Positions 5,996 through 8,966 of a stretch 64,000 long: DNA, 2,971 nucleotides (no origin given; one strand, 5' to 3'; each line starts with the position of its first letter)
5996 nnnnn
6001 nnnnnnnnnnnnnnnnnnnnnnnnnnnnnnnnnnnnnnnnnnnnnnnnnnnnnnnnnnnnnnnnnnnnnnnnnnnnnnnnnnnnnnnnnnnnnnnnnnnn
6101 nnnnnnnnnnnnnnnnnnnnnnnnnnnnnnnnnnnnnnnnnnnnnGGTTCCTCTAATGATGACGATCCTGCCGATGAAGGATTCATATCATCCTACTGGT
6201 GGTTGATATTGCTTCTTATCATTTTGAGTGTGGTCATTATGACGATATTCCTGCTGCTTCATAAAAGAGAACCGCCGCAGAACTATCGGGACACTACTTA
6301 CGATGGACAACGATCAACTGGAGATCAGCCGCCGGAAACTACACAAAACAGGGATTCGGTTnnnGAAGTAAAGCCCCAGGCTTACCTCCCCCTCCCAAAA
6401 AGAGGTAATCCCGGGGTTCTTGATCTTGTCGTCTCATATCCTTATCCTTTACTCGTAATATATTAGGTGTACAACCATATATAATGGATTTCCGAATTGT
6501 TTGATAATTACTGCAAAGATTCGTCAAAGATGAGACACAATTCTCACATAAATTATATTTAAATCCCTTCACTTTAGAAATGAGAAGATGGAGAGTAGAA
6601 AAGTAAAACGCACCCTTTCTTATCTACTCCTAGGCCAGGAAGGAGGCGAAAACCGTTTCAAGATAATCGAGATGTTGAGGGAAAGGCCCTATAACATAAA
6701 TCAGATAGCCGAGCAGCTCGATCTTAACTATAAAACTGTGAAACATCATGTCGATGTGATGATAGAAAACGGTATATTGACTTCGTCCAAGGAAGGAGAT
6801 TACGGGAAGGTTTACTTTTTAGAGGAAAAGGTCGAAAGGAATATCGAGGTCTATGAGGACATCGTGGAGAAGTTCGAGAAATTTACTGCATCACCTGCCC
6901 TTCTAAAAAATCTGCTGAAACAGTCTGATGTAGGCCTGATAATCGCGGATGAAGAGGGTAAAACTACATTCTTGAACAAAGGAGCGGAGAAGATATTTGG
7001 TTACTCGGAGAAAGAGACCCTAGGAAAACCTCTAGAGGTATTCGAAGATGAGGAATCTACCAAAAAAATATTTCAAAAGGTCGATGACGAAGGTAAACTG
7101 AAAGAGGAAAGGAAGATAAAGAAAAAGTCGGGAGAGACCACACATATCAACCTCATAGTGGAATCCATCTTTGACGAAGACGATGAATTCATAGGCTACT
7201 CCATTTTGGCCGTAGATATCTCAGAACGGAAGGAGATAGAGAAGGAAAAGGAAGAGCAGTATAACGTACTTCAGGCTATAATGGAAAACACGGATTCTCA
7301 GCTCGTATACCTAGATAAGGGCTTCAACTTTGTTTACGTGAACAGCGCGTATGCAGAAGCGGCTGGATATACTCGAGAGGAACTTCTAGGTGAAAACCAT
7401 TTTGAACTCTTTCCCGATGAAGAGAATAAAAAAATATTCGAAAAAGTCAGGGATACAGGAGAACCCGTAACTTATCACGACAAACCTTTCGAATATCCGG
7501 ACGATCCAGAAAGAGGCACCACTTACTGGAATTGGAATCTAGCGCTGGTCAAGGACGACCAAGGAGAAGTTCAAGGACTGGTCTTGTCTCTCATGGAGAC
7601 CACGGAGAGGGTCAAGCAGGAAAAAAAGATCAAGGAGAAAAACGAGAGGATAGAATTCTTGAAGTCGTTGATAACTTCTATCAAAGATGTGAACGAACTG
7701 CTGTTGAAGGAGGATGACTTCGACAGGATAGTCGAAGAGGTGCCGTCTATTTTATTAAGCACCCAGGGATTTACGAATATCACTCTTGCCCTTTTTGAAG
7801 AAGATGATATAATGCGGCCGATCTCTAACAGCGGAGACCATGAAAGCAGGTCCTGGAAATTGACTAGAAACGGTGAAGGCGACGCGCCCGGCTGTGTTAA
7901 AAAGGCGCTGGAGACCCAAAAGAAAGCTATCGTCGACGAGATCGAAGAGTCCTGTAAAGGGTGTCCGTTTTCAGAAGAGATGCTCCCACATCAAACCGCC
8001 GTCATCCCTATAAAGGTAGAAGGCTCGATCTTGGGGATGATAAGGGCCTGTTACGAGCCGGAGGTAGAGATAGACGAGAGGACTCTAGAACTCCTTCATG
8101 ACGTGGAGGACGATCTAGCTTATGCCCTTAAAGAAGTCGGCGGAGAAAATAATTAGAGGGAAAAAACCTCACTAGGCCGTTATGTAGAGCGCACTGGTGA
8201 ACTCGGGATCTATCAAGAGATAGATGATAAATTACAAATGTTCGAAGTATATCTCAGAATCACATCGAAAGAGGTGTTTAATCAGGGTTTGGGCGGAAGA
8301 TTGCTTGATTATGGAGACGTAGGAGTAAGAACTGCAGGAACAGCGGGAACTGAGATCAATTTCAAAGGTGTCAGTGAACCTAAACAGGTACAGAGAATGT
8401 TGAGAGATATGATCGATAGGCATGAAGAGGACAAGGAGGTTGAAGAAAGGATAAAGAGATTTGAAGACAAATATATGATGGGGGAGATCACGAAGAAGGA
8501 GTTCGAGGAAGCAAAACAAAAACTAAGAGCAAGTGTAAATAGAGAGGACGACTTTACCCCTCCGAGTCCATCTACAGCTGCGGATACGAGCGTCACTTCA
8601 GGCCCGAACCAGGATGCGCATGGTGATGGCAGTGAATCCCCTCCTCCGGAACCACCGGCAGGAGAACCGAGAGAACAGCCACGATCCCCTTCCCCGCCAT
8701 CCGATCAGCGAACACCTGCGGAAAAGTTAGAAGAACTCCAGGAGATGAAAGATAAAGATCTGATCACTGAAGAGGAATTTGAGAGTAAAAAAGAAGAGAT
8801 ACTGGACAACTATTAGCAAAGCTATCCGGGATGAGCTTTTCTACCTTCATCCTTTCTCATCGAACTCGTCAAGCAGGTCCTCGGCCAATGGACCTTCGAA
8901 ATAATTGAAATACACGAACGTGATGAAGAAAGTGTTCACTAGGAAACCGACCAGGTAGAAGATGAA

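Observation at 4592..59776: Shared C-terminal anchor signature, [S/H/D]YWW[LF] plus TM helix plus long acidic tail, on unrelated surface proteins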

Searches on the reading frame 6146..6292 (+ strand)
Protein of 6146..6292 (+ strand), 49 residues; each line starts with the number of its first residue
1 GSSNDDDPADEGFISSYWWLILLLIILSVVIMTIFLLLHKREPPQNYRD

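Call 17: find_homologous_proteins(query=A1, max_evalue=10)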
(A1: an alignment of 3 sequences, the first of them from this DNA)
Query A1 (3 sequences): 281 candidates shared short words with the query, none scored E <= 10.
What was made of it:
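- Tried and rejected: It gave 281 word-sharing candidates and none at E<=10 (call 17).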

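Call 37: find_related_loci(query=A3, collection=metagenome_contigs, flank=10000)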
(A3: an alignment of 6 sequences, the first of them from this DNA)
Query A3 (46 aa) in metagenome_contigs; peptide patterns used: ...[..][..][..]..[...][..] (x = any residue, [..] = any of these).
160 stretches matched a pattern; 22 encode a relative of the query (tblastn E <= 1e-3); 22 distinct loci.
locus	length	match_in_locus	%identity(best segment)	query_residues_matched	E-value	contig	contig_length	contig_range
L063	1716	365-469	41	6-44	7e-7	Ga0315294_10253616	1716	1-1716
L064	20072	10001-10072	63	10-32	2e-6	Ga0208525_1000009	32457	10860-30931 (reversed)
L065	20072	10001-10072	63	10-32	2e-6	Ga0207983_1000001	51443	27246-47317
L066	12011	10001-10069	43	11-33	9e-6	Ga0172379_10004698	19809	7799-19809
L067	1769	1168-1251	45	10-40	8e-6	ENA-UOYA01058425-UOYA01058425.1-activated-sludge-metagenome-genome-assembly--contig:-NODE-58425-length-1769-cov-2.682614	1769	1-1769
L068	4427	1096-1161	59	11-32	1e-5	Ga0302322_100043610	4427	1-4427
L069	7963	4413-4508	43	6-40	2e-5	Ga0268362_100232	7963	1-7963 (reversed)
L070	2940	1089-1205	34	6-46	5e-5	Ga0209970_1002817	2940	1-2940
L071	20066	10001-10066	59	10-31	5e-5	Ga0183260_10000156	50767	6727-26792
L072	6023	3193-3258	59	10-31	5e-5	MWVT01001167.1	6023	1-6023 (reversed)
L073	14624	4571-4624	61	11-28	6e-5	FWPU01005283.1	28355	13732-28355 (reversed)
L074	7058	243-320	38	6-31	8e-5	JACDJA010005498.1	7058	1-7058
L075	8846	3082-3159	38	6-31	6e-5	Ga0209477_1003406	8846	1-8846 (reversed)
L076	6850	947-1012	55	10-31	1e-4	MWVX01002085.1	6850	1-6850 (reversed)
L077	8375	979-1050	46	3-26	1e-4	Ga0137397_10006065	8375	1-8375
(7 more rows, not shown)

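Call 101: search_protein_families(library=pfam, proteins=[L073:3929-5119:+, L071:9995-10954:+], max_evalue=0.001)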
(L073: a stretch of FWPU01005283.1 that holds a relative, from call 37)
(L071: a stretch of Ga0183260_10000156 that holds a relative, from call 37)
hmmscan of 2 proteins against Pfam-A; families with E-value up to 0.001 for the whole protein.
L073:3929-5119:+ (397 aa): 1 family
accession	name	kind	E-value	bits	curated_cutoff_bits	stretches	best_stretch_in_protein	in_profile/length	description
PF00482.28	T2SSF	-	1e-62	210.1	25.2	2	65-188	1-125/125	Type II secretion system (T2SS), protein F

L071:9995-10954:+ (320 aa): 1 family
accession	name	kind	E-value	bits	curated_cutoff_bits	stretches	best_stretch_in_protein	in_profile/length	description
PF01145.31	Band_7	-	3.8e-32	112.2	23.6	1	23-199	2-174/176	SPFH domain / Band 7 family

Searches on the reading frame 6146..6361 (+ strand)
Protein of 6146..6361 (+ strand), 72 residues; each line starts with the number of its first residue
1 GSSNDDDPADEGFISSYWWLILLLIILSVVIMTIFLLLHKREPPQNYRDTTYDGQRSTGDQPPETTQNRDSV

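Call 78: search_protein_families(library=pfam, proteins=[window:6146-6361:+], max_evalue=10)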
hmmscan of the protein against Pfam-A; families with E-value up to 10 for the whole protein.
seq(72 aa): 13 families
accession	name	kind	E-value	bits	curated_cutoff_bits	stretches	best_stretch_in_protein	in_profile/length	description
PF14316.11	DUF4381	-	0.011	16.5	27.2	1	17-44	20-47/145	Domain of unknown function (DUF4381)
PF17870.6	Insulin_TMD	-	0.044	14.3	33.4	1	22-42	23-43/47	Insulin receptor trans-membrane segment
PF11337.13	DUF3139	-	0.06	14.4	27.3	1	17-48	3-34/83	Protein of unknown function (DUF3139)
PF12575.13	Pox_EPC_I2-L1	-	0.078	13.7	23.4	1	16-38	45-67/72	Poxvirus entry protein complex L1 and I2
PF16118.10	DUF4834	-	0.11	13.8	27.8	1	18-69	13-64/99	Domain of unknown function (DUF4834)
PF05434.16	Tmemb_9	-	0.12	12.7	28.6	1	16-63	56-103/145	TMEM9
PF03137.26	OATP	-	0.15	10.8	25.8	1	8-58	207-257/545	Organic Anion Transporter Polypeptide (OATP) family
PF25630.1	Phycodna_minor_capsid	-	0.21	12.4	27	1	20-55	6-40/96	Phycodnaviridae minor capsid protein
PF17359.7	DUF5385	-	0.22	11.6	25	1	19-46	5-32/217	Family of unknown function (DUF5385)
PF16165.10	Ferlin_C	-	0.29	11.5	29.4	1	15-39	120-144/154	Ferlin C-terminus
PF13980.11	UPF0370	-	4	8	28.1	1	13-34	3-23/61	Uncharacterised protein family (UPF0370)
PF17307.7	Smim3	-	4.9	7.3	25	1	19-37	21-39/60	Small integral membrane protein 3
PF11446.13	DUF2897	-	6.2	7.2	25.2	1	17-39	4-25/54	Protein of unknown function (DUF2897)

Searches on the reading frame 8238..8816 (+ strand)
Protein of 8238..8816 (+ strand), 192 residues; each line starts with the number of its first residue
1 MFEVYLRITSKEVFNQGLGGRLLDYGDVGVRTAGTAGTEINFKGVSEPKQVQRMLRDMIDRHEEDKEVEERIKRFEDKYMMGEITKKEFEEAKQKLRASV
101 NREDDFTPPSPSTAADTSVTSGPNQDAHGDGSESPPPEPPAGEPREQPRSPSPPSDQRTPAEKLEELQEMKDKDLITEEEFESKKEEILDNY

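Call 77: search_protein_families(library=pfam, proteins=[window:8238-8816:+], max_evalue=0.1)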
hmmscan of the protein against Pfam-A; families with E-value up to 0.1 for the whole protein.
window:8238-8816:+ (192 aa): 5 families
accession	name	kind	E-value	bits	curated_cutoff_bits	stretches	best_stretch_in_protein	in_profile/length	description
PF09851.14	SHOCT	-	2.6e-09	37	27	2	162-189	1-28/28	Short C-terminal domain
PF05120.17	GvpG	-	2.7e-07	31.1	30.6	2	162-191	35-64/67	Gas vesicle protein G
PF06464.16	DMAP_binding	-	0.0004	21.6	27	0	162-192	11-41/111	DMAP1-binding Domain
PF03703.20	bPH_2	-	0.072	13.8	22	0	14-54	37-77/78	Bacterial PH domain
PF09336.16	Vps4_C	-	0.096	13.1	21.3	0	76-104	21-49/61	Vps4 C terminal oligomerisation domain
